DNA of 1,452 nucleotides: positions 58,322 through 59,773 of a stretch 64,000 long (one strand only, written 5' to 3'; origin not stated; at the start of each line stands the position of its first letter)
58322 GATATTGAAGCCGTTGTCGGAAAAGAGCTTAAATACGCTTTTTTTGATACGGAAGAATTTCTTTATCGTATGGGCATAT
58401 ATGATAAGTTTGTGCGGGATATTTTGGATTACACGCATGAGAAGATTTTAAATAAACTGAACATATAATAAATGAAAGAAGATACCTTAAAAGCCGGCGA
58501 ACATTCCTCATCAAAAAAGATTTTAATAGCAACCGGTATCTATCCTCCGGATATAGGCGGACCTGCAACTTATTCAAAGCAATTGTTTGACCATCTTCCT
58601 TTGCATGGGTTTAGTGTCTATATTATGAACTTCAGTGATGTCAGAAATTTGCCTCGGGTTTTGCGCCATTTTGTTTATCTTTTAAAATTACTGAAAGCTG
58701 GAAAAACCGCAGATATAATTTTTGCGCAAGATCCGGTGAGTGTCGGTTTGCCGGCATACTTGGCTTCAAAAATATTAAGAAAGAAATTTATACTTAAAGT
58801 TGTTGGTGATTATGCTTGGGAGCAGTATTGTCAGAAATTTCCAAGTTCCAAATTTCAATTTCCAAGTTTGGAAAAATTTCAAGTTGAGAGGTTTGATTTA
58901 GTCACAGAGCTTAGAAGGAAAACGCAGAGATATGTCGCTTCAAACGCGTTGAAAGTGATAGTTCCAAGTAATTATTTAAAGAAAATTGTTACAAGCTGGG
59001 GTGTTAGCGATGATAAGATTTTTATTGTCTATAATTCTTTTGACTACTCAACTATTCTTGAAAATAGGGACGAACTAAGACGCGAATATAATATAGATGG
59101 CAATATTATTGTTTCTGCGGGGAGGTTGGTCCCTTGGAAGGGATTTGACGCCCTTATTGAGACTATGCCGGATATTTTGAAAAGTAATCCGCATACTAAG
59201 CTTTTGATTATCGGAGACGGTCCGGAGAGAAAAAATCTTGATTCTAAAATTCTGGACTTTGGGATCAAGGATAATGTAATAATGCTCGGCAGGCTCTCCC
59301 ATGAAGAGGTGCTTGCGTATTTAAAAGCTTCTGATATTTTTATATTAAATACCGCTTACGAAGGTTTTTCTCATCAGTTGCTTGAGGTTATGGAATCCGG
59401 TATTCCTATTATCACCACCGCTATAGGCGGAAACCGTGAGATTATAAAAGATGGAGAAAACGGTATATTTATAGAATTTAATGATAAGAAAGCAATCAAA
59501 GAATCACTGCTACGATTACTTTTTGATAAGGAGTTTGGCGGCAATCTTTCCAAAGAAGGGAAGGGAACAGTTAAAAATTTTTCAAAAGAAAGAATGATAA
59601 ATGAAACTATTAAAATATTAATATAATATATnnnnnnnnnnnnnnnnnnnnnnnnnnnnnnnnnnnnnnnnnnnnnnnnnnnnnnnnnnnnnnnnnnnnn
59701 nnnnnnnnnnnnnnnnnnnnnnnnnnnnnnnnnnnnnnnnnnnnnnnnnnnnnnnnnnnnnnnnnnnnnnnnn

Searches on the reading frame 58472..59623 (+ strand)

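Call 24: search_protein_families(library=pfam, proteins=[window:58472-59623:+], max_evalue=0.01)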
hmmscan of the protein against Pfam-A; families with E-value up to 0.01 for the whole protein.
window:58472-59623:+ (384 aa): 5 families
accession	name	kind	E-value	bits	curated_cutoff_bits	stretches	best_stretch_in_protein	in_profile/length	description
PF00534.26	Glycos_transf_1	-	3.6e-44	150.7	26.4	1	199-364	2-170/172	Glycosyl transferases group 1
PF13692.12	Glyco_trans_1_4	-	2.6e-33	115.7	27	1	211-350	2-140/142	Glycosyl transferases group 1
PF13439.12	Glyco_transf_4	-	1.7e-09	38.3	28.5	1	45-191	39-167/170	Glycosyltransferase Family 4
PF13579.12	Glyco_trans_4_4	-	3.5e-05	24.6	29.7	1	54-188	54-157/158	Glycosyl transferase 4-like domain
PF13524.12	Glyco_trans_1_2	-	0.0032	17.9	25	1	236-350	9-112/144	Glycosyl transferase-like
